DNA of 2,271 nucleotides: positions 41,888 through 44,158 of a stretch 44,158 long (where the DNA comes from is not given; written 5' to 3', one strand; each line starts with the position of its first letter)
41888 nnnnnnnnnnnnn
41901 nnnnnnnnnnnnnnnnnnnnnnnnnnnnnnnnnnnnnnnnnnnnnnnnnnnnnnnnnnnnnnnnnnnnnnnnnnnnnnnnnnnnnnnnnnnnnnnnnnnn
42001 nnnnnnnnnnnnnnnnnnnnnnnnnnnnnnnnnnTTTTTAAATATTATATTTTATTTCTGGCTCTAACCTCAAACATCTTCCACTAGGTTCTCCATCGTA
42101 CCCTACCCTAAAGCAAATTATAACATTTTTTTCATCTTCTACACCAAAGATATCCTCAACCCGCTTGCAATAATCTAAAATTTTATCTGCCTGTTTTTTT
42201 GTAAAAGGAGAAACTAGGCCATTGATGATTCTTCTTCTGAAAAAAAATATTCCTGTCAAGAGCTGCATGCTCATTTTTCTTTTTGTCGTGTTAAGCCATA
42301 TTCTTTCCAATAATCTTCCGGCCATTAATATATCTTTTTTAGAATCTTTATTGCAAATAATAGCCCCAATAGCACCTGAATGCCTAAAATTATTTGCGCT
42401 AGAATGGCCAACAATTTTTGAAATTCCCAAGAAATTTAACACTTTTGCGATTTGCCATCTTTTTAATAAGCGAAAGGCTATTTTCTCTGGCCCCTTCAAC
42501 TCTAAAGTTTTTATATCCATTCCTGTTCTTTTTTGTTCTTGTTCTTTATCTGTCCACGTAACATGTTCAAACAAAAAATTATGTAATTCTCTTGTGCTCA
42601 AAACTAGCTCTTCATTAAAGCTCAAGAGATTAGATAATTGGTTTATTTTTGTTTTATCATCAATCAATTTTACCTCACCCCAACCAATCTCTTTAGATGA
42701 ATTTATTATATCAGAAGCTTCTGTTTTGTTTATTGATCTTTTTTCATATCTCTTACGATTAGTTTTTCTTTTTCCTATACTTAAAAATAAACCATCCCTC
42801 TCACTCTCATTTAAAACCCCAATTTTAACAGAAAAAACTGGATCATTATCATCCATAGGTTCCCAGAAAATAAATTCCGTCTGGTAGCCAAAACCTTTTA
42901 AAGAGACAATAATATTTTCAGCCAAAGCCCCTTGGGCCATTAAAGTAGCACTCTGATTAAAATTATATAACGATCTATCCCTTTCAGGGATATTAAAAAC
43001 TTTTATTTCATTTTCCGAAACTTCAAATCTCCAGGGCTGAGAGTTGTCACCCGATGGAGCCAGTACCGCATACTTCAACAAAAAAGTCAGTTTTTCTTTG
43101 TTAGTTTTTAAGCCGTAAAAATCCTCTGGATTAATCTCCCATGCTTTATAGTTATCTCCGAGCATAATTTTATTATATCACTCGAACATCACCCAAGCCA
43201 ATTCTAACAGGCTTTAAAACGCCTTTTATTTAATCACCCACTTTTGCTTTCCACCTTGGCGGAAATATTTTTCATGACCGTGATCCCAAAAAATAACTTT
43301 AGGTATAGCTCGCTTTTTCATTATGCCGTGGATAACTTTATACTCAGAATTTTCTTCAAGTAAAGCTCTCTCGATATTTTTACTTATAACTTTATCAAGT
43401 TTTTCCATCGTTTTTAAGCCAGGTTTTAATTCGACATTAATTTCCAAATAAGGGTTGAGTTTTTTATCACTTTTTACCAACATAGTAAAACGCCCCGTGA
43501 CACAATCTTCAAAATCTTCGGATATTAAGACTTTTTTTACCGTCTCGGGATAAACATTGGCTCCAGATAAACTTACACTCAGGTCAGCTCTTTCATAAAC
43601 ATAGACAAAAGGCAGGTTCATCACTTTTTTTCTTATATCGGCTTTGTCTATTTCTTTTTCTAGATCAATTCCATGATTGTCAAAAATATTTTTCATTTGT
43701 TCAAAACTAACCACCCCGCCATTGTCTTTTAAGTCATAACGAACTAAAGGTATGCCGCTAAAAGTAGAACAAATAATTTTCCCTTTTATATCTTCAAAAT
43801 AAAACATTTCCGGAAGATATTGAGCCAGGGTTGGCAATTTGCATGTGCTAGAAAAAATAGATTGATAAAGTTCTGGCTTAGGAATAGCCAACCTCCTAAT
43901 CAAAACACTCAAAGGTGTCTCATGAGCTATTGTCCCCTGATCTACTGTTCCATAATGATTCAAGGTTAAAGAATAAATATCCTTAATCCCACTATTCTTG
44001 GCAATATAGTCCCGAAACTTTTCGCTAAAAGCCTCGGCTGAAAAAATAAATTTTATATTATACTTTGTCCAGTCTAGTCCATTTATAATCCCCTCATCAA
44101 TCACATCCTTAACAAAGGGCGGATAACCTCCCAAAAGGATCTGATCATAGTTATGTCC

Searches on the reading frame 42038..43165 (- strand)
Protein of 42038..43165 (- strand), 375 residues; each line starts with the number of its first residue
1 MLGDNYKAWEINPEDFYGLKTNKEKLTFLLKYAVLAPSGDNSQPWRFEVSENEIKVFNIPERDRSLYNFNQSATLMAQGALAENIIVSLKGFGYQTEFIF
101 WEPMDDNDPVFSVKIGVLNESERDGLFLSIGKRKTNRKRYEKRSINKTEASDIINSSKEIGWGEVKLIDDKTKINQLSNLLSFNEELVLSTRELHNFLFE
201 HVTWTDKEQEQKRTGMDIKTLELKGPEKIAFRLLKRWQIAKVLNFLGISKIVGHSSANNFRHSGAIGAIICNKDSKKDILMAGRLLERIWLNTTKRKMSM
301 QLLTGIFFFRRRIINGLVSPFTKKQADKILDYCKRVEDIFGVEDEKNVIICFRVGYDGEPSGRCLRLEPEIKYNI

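Call 94: search_protein_families(library=pfam, proteins=[window:42038-43165:-], max_evalue=0.01)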
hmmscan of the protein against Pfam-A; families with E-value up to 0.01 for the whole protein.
window:42038-43165:- (375 aa): 2 families
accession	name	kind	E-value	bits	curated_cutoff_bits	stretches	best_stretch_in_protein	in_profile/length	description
PF14512.11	TM1586_NiRdase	-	2.2e-05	24.6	27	1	23-58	157-193/215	Putative TM nitroreductase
PF00881.29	Nitroreductase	-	0.0016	19.1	23.5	0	23-50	17-44/167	Nitroreductase family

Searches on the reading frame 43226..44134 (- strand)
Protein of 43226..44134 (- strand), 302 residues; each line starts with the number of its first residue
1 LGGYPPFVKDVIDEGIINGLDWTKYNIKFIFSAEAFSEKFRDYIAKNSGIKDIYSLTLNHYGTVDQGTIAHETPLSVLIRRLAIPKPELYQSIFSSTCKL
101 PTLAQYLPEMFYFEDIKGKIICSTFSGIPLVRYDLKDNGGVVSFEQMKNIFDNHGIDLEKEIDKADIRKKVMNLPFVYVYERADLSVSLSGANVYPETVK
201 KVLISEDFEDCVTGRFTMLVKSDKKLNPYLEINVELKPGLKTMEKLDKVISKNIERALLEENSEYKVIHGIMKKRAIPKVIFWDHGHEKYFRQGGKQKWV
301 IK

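Call 94: search_protein_families(library=pfam, proteins=[window:43226-44134:-], max_evalue=0.01)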
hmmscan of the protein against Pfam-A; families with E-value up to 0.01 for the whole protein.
window:43226-44134:- (302 aa): 1 family
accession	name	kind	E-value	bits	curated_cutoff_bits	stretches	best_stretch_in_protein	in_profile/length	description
PF14535.12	AMP-binding_C_2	-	6.1e-05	23.6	25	1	191-258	1-68/96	AMP-binding enzyme C-terminal domain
